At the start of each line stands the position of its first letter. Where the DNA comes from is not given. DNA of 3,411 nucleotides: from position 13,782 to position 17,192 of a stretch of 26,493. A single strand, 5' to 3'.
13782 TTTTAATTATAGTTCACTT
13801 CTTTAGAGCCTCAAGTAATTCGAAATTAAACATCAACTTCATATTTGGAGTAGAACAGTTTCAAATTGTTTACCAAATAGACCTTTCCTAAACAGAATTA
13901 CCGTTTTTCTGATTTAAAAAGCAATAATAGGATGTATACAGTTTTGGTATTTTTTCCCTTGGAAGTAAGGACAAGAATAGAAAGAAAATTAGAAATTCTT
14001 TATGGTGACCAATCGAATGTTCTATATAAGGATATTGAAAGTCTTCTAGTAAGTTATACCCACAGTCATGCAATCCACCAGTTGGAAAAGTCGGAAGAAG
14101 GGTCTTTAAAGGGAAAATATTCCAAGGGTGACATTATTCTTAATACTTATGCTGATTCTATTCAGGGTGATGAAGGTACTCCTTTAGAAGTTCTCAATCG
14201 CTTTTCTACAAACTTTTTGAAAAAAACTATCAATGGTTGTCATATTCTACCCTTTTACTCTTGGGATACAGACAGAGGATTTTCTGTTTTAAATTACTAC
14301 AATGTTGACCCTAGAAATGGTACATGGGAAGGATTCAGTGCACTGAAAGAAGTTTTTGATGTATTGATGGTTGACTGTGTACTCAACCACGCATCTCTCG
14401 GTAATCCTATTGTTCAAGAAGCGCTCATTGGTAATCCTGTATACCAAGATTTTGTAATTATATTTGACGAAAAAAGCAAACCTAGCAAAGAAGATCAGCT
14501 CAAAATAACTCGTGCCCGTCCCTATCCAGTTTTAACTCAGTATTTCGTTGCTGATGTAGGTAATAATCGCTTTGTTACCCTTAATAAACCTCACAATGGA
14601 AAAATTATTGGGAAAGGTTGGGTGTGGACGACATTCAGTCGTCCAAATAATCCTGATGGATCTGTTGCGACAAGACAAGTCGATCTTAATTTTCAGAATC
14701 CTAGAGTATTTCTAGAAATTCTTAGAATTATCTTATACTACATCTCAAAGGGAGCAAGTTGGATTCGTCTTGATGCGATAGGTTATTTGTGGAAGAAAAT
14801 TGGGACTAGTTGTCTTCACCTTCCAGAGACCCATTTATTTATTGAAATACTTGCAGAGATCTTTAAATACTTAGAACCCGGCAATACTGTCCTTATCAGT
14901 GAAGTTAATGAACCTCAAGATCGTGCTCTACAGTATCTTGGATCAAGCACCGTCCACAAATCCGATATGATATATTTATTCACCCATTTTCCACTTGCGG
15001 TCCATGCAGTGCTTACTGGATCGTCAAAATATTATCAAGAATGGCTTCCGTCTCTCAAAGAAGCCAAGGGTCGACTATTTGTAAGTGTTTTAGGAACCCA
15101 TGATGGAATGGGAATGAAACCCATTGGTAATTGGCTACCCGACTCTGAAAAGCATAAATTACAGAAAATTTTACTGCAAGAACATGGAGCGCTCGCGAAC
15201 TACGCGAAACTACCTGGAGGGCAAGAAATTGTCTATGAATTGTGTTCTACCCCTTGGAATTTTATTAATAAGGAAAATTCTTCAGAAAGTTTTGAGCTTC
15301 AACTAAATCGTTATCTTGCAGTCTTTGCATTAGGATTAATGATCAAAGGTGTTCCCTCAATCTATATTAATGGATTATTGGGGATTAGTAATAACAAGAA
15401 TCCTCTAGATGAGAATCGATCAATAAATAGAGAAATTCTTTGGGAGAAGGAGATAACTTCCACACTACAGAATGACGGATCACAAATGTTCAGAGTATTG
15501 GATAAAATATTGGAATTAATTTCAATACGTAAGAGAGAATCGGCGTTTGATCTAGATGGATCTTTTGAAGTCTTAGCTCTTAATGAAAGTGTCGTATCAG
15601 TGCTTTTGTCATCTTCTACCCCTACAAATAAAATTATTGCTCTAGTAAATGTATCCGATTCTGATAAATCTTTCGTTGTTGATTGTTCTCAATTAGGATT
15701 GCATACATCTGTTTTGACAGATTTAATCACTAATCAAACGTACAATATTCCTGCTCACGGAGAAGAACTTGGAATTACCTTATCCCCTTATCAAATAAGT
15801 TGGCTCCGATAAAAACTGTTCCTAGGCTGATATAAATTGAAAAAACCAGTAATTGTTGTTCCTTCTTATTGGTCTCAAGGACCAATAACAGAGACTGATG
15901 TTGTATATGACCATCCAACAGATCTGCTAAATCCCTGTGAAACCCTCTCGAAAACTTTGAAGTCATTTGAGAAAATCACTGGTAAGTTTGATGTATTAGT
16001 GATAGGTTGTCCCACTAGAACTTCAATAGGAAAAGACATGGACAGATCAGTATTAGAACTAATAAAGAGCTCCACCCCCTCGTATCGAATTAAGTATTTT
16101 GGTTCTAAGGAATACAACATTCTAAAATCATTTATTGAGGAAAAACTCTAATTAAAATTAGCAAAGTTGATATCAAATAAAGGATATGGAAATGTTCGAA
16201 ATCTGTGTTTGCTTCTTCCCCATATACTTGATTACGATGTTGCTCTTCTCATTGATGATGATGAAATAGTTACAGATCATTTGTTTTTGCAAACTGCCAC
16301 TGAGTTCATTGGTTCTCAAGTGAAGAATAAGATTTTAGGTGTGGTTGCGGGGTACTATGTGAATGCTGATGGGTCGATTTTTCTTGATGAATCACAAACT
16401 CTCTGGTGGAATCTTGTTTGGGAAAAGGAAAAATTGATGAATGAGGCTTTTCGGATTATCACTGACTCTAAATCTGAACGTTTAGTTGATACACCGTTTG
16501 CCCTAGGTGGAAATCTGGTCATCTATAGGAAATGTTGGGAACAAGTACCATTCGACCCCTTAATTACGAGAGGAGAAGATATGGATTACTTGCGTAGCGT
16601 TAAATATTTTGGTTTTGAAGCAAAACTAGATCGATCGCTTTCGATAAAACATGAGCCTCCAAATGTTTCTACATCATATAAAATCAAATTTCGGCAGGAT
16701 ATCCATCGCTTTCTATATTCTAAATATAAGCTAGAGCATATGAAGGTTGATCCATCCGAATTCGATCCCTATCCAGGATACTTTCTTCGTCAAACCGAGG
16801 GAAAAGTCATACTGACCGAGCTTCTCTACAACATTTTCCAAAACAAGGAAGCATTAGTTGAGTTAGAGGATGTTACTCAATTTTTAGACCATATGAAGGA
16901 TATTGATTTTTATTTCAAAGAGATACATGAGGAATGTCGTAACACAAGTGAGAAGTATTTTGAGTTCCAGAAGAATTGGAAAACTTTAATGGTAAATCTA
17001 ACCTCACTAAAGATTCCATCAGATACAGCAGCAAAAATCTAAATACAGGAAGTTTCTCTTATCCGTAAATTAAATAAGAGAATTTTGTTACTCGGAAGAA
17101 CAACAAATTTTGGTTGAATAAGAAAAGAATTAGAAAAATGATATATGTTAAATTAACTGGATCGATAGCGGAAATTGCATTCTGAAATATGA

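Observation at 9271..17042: Candidate archaeal glucosylglycerate/mannosylglucosylglycerate osmolyte system with its own importer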

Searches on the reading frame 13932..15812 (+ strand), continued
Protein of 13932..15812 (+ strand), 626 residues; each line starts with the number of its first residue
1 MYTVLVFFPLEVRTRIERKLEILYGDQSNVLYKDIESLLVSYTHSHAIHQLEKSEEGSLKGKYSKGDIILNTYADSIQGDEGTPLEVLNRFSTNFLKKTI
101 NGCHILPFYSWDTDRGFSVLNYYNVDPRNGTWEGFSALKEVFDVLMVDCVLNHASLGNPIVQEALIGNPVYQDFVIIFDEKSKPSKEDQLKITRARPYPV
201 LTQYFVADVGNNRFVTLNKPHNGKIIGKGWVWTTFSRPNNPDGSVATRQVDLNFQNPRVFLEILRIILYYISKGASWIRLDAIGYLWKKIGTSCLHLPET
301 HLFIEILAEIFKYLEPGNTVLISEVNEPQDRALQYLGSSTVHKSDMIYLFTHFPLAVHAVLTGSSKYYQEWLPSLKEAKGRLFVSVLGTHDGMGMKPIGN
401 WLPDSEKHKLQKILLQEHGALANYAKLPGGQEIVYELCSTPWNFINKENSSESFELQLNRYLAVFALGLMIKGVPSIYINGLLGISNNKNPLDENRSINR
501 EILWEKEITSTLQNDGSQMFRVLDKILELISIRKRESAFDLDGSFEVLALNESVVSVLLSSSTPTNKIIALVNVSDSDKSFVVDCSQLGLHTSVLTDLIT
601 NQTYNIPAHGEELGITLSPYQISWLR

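Call 94: search_dna_similar(query=window:13932-15812:+, collection=plasmids, mode=protein, max_rows=40, rows=spread, max_evalue=1e-15)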
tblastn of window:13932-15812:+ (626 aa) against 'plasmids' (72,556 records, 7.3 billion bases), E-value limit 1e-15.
Records with a match: 341; places in all: 361; records where one place covers at least 80% of the query: 208.
Best place of each record, by identity: <60% 341.
By first word of the organism name: Enterococcus 124; Agrobacterium 104; Enterobacter 55; Rhizobium 15; Pseudoalteromonas 11; Lactococcus 4; Vibrio 3; Escherichia 3; Listeria 2; Lactobacillus 2; and 18 more.
By predicted mobility (MOB-suite, as given by PLSDB): conjugative 194; non-mobilizable 126; mobilizable 21.
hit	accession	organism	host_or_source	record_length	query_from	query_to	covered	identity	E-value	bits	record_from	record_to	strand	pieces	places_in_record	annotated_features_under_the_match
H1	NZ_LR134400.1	Listeria monocytogenes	Homo sapiens,Vein blood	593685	4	626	100%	29.9%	1e-72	262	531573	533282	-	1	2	sugar phosphorylase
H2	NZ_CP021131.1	Meiothermus taiwanensis WR-220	-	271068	11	539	85%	32.8%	3e-78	278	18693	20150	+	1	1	sugar phosphorylase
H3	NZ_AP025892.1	Enterobacter hormaechei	Homo sapiens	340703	84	626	87%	31.3%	2e-66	243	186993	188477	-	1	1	none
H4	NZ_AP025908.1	Enterobacter hormaechei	Homo sapiens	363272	84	626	87%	31.3%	2e-66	243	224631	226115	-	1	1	none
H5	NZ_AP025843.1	Enterobacter hormaechei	Homo sapiens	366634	84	626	87%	31.3%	2e-66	243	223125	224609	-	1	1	none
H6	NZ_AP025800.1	Enterobacter hormaechei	Homo sapiens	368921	84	626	87%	31.3%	2e-66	243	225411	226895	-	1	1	none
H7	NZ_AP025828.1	Enterobacter hormaechei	Homo sapiens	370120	84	626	87%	31.3%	2e-66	243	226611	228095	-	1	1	none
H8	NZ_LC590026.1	Enterobacter hormaechei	-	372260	84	626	87%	31.3%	2e-66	243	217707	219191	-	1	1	none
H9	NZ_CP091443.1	Pseudoalteromonas sp. CF6-2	sediment,South Sea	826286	60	625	90%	28.6%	4e-59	222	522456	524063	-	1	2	sugar phosphorylase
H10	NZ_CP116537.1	Enterococcus faecium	Bos taurus,whole organism,fecal sample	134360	65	594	85%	27.4%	2e-28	129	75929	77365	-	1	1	gtfA: sucrose phosphorylase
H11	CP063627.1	Enterococcus faecium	Homo sapiens,rectal swab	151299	65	594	85%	27.4%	6e-28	127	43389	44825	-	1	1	gtfA: sucrose phosphorylase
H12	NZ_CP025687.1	Enterococcus faecium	cell culture,Korean adult feces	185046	65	594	85%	27.4%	6e-28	127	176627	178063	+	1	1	gtfA: sucrose phosphorylase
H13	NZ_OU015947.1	Enterococcus faecium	Homo sapiens,Superficial wound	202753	65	594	85%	27.4%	6e-28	127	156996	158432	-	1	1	gtfA: sucrose phosphorylase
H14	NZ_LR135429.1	Enterococcus faecium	-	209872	65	594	85%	27.4%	6e-28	127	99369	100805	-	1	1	gtfA: sucrose phosphorylase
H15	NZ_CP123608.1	Enterococcus lactis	cell culture,combination probiotic ...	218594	65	594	85%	27.4%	6e-28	127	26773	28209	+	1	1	gtfA: sucrose phosphorylase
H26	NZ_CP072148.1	Rhizobium sp. K1/93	Himalayan blackberry,cell culture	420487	65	546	77%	26.9%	4e-31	137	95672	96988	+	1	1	gtfA: sucrose phosphorylase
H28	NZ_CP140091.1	Lactiplantibacillus plantarum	food,Broad bean paste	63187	82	543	74%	26.6%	7e-25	118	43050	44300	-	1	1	gtfA: sucrose phosphorylase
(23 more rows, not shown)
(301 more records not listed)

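Call 95: get_annotated_region(hit=H2, flank=6000)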
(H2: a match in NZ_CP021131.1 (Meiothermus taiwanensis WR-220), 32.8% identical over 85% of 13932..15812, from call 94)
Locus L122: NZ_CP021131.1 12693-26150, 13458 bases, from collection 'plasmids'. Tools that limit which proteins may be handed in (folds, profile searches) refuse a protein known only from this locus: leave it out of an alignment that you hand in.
description: Meiothermus taiwanensis WR-220 plasmid pMtWR-220, complete sequence
organism: Meiothermus taiwanensis WR-220 (NCBI taxid 1339250)
taxonomy: Bacteria; Deinococcota; Deinococci; Thermales; Thermaceae; Meiothermus; Meiothermus taiwanensis; Meiothermus taiwanensis WR-220
host: -; source: -; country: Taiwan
typing (MOB-suite, as given by PLSDB): non-mobilizable
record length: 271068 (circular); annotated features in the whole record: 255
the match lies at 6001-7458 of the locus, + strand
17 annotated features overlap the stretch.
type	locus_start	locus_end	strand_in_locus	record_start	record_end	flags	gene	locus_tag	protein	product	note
CDS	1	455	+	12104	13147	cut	-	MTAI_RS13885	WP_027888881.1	LacI family DNA-binding transcriptional regulator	GO:0006351 - DNA-templated transcription [Evidence IEA]; GO:0045892 - negative regulation of DNA-templated ...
CDS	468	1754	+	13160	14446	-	-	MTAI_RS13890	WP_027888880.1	ABC transporter substrate-binding protein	-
CDS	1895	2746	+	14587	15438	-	-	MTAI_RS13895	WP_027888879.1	sugar ABC transporter permease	-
CDS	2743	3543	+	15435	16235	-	-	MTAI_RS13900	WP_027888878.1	carbohydrate ABC transporter permease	GO:0008643 - carbohydrate transport [Evidence IEA]; GO:0055085 - transmembrane transport [Evidence IEA]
CDS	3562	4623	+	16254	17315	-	-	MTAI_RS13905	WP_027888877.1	ABC transporter ATP-binding protein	-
CDS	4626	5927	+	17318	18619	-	-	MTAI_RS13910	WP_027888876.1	trehalase family glycosidase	GO:0005991 - trehalose metabolic process [Evidence IEA]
CDS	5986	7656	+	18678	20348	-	-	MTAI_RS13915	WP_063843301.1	sugar phosphorylase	-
CDS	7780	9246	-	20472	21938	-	-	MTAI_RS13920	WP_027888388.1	TIGR02710 family CRISPR-associated CARF protein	GO:0043571 - maintenance of CRISPR repeat elements [Evidence IEA]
CDS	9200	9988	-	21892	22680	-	cas6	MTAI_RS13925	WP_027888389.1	CRISPR-associated endoribonuclease Cas6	GO:0043571 - maintenance of CRISPR repeat elements [Evidence IEA]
CDS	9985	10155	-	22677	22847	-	-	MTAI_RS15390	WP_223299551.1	type II toxin-antitoxin system VapC family toxin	-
CDS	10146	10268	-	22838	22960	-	-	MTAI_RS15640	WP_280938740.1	hypothetical protein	-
CDS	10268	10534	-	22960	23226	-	-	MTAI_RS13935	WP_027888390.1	type II toxin-antitoxin system VapB family antitoxin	-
CDS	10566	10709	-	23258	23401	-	-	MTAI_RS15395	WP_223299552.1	hypothetical protein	-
CDS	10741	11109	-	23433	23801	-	-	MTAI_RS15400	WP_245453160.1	transposase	-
CDS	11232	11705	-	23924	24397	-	ribH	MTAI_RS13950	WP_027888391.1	6,7-dimethyl-8-ribityllumazine synthase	-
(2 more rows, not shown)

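Call 96: get_annotated_region(hit=H10, flank=300)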
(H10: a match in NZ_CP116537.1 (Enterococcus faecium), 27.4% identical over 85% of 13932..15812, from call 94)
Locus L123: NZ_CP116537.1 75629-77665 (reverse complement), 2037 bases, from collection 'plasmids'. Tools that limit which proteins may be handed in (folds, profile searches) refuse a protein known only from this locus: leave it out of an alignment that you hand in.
description: Enterococcus faecium strain K162-1 plasmid pK162-1-A, complete sequence
organism: Enterococcus faecium (NCBI taxid 1352)
taxonomy: Bacteria; Bacillota; Bacilli; Lactobacillales; Enterococcaceae; Enterococcus; Enterococcus faecium
host: -; source: Bos taurus,whole organism,fecal sample; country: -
typing (MOB-suite, as given by PLSDB): conjugative; replicon Inc18,rep_cluster_893; relaxase MOBP; mating-pair formation MPF_T
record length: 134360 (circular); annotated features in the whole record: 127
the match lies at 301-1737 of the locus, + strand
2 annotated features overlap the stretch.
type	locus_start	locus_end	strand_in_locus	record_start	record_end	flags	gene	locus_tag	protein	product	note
CDS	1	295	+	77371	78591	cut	-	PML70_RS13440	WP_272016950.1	alpha-amylase family glycosyl hydrolase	GO:0005975 - carbohydrate metabolic process [Evidence IEA]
CDS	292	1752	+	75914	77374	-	gtfA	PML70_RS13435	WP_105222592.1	sucrose phosphorylase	GO:0005975 - carbohydrate metabolic process [Evidence IEA]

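Call 97: get_annotated_region(hit=H28, flank=300)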
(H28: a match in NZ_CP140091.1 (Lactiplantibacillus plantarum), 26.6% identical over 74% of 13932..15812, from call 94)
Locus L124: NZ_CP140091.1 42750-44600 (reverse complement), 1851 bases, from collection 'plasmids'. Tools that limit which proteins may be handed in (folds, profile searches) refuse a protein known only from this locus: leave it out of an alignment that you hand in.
description: Lactiplantibacillus plantarum strain J50 plasmid unnamed3, complete sequence
organism: Lactiplantibacillus plantarum (NCBI taxid 1590)
taxonomy: Bacteria; Bacillota; Bacilli; Lactobacillales; Lactobacillaceae; Lactiplantibacillus; Lactiplantibacillus plantarum
host: -; source: food,Broad bean paste; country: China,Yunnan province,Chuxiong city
typing (MOB-suite, as given by PLSDB): conjugative; replicon rep_cluster_707; relaxase MOBP,MOBQ; mating-pair formation MPF_T
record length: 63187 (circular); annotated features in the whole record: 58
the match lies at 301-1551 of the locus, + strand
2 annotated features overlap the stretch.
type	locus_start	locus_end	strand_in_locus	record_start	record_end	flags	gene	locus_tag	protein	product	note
CDS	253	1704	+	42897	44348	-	gtfA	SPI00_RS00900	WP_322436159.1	sucrose phosphorylase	GO:0005975 - carbohydrate metabolic process [Evidence IEA]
CDS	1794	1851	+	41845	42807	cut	-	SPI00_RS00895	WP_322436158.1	LacI family DNA-binding transcriptional regulator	-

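Call 98: get_annotated_region(hit=H26, flank=300)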
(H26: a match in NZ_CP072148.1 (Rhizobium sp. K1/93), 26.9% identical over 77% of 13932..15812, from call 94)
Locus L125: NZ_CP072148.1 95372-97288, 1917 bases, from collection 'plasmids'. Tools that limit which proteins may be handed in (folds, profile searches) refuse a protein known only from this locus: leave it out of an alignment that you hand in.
description: Rhizobium sp. K1/93 plasmid pTiK1_93, complete sequence
organism: Rhizobium sp. K1/93 (NCBI taxid 2819997)
taxonomy: Bacteria; Pseudomonadota; Alphaproteobacteria; Hyphomicrobiales; Rhizobiaceae; Rhizobium; Rhizobium sp. K1/93
host: -; source: Himalayan blackberry,cell culture; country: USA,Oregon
typing (MOB-suite, as given by PLSDB): conjugative; relaxase MOBP,MOBQ; mating-pair formation MPF_T
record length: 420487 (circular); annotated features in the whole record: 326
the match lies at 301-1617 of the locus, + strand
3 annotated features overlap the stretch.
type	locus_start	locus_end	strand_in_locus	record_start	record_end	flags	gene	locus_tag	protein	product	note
CDS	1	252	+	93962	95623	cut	-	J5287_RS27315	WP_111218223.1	Na/Pi cotransporter family protein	GO:0044341 - sodium-dependent phosphate transport [Evidence IEA]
CDS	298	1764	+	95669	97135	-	gtfA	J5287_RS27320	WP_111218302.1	sucrose phosphorylase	GO:0005975 - carbohydrate metabolic process [Evidence IEA]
CDS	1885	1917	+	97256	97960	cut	traR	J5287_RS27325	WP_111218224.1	transcriptional regulator TraR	-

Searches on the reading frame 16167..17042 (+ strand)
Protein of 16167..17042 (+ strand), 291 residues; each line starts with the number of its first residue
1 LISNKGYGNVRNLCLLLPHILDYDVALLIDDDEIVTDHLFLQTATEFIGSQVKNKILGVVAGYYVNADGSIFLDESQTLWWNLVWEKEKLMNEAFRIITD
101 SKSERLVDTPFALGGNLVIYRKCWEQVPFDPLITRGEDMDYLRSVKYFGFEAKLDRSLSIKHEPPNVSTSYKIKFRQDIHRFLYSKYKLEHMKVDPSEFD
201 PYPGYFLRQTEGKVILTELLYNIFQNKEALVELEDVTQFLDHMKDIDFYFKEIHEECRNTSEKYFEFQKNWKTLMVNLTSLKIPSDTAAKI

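Call 3: search_protein_families(library=pfam, proteins=[window:16167-17042:+])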
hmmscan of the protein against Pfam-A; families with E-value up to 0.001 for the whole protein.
window:16167-17042:+ (291 aa): 0 families

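Call 5: search_protein_families(library=ncbifam, proteins=[window:16167-17042:+], max_evalue=0.01)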
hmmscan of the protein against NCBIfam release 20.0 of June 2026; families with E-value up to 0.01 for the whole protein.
window:16167-17042:+ (291 aa): 0 families

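Call 12: search_solved_structures(query=window:16167-17042:+, max_evalue=1)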
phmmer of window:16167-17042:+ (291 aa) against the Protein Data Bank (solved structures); distinct sequences matched with E-value up to 1: 2.
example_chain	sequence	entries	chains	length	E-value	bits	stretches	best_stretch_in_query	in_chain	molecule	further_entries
6nu2_AH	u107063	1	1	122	0.63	12.5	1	132-191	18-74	28S ribosomal protein S10, mitochondrial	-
9ojm_H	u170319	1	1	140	0.79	12.2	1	132-191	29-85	Small ribosomal subunit protein uS10m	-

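Call 16: find_homologous_proteins(query=window:16167-17042:+)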
Query window:16167-17042:+ (291 aa): 190 proteins with E <= 0.001 among 1522 candidates; the best 120 are listed. Only proteins of 160 to 510 residues were searched: fused or split forms outside these lengths cannot appear, so this answer is no evidence that the protein stands alone or is whole; lengths 'longer' or 'shorter' looks for them.
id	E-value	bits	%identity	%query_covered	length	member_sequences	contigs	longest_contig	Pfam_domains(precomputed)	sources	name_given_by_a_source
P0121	2.3e-195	666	100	100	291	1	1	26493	-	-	-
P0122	7.1e-191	651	97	100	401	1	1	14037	-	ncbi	-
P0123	5.1e-154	530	78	100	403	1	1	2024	-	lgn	-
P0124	1.6e-150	518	76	100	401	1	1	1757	-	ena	-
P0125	4.5e-144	497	73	100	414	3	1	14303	-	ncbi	-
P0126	2.2e-132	459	71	93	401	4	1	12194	-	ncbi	ncbi:MAG: hypothetical protein ACW98I_19055 [Candidatus Hodarchaeales archaeon]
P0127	2.3e-132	459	68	100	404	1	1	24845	-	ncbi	-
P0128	6.8e-129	447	63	100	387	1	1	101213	-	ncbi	-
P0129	1.1e-118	414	60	100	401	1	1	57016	-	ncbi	-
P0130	3.2e-113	396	59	100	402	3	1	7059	-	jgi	jgi:hypothetical protein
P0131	1.7e-111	390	58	100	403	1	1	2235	-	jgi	jgi:glycosyltransferase involved in cell wall biosynthesis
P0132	2.2e-109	383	55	100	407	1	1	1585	-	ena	-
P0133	3.7e-108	379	56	100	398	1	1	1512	-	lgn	-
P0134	1.4e-105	371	54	100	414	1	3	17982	-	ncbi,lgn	-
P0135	2.9e-103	363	53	100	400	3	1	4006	-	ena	-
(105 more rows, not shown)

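Call 35: predict_structure(alignment_id=A1)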
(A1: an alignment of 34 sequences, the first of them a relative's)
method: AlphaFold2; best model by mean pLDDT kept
length: 401 residues; sequences in the alignment: 34
mean_pLDDT: 91.3   pTM: 0.91
mean pLDDT of the five models: 91.3, 91.2, 90.0, 89.8, 89.7
residues with pLDDT >= 90: 293; 70-90: 104; 50-70: 4; < 50: 0
segments of 3 or more residues with pLDDT < 50: none
pLDDT, mean of each block of 10 residues (from residue 1): 89 88 86 89 96 97 95 93 95 95 95 93 96 95 95 96 94 89 85 84 87 86 84 96 89 95 94 80 87 95 93 92 93 91 93 90 94 96 93 77 74
secondary structure, 60 per line:
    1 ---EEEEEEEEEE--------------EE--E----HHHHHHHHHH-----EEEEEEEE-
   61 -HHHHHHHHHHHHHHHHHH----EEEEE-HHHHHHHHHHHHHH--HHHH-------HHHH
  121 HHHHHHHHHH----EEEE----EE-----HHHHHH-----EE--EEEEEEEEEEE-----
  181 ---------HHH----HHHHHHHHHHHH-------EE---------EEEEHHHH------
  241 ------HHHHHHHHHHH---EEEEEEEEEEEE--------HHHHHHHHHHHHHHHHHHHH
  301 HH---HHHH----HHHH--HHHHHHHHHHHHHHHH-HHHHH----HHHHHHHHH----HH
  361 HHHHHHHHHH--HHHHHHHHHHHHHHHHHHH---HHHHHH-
elements in order: E4-13 H37-46 E52-59 H62-79 E84-88 H90-103 H106-109 H117-130 E135-138 H150-155 E165-175 H197-208 E227-230 H231-234 H247-257 E261-272 H281-302 H306-309 H314-317 H320-335 H337-341 H346-354 H359-370 H373-391 H395-400

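Call 38: fold_search(model_id=the predicted structure, library=pdb)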
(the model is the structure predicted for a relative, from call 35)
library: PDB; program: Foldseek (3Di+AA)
matches with E <= 10: 500; with E <= 0.001: 319
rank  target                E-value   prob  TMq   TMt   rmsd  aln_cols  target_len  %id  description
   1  7xps_B                8.7e-09  1.00  0.47  0.50  11.8       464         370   10  Crystal structrue of MtdL:GDP:Mn (released 2023-03-29)
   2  6yv7_B                1.2e-08  1.00  0.47  0.53  12.7       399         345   11  Mannosyltransferase PcManGT from Pyrobaculum calidifontis (released 2020-07-22)
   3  7xpu_A                1.5e-08  1.00  0.47  0.50  11.3       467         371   10  crystal structure of MtdL-S228A-His soaked GDP-Fucp and Mn (released 2023-03-29)
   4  7yua_A                1.7e-08  1.00  0.48  0.51  11.6       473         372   10  Structural Insight into a Metal-Dependent Mutase MtdL Revealing an Arginine Residue Covalently Mediated Interconversio (released 2023-07-26)
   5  6yv7_A                3.4e-08  1.00  0.49  0.55  12.1       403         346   11  Mannosyltransferase PcManGT from Pyrobaculum calidifontis (released 2020-07-22)
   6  7xpr_A                3.4e-08  1.00  0.45  0.48  12.4       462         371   10  Crystal structrue of SeMet-MtdL:GDP (released 2023-03-29)
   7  7xpt_A                3.4e-08  1.00  0.48  0.51  11.5       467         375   10  Crystal structrue of MtdL:GDP:Mn soaked with GDP-Glc (released 2023-03-29)
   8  8hl8_A                5.1e-08  1.00  0.47  0.50  13.1       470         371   10  Crystal structrue of MtdL R257K mutant (released 2023-03-29)
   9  6h1j_B                5.4e-08  1.00  0.37  0.45  15.1       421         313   12  TarP native (released 2018-09-26)
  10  2z86_B                7.3e-08  1.00  0.38  0.26  10.1       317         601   19  Crystal structure of chondroitin polymerase from Escherichia coli strain K4 (K4CP) complexed with UDP-GlcUA and UDP (released 2008-09-16)
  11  5tzi                  8.7e-08  1.00  0.41  0.47  14.2       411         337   11  Crystal structure of S. aureus TarS 1-349 (released 2017-01-04)
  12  2z86_D                9.2e-08  1.00  0.35  0.25   8.8       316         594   17  Crystal structure of chondroitin polymerase from Escherichia coli strain K4 (K4CP) complexed with UDP-GlcUA and UDP (released 2008-09-16)
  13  2z86_A                9.8e-08  1.00  0.40  0.29   9.5       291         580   18  Crystal structure of chondroitin polymerase from Escherichia coli strain K4 (K4CP) complexed with UDP-GlcUA and UDP (released 2008-09-16)
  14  2z86_C                1.1e-07  1.00  0.37  0.26   7.9       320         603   15  Crystal structure of chondroitin polymerase from Escherichia coli strain K4 (K4CP) complexed with UDP-GlcUA and UDP (released 2008-09-16)
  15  5tzk                  1.3e-07  1.00  0.38  0.44  14.7       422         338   11  Crystal structure of S. aureus TarS 1-349 in complex with UDP (released 2017-01-04)
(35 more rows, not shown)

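Call 51: search_protein_families(library=ncbifam, proteins=[P0122], max_evalue=0.001)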
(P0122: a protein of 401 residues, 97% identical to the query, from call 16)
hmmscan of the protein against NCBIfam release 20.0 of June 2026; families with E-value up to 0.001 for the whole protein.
P0122 (401 aa): 0 families

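Call 91: search_protein_families(library=pfam, proteins=[P0122], max_evalue=1)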
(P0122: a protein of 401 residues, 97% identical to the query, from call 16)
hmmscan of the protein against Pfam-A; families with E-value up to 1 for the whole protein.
P0122 (401 aa): 2 families
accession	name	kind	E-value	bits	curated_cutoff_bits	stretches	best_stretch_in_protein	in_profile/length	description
PF13641.12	Glyco_tranf_2_3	-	0.022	15.2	27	1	116-263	70-202/230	Glycosyltransferase like family 2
PF09372.15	PRANC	-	0.23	12.3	25.8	1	84-144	33-92/97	PRANC domain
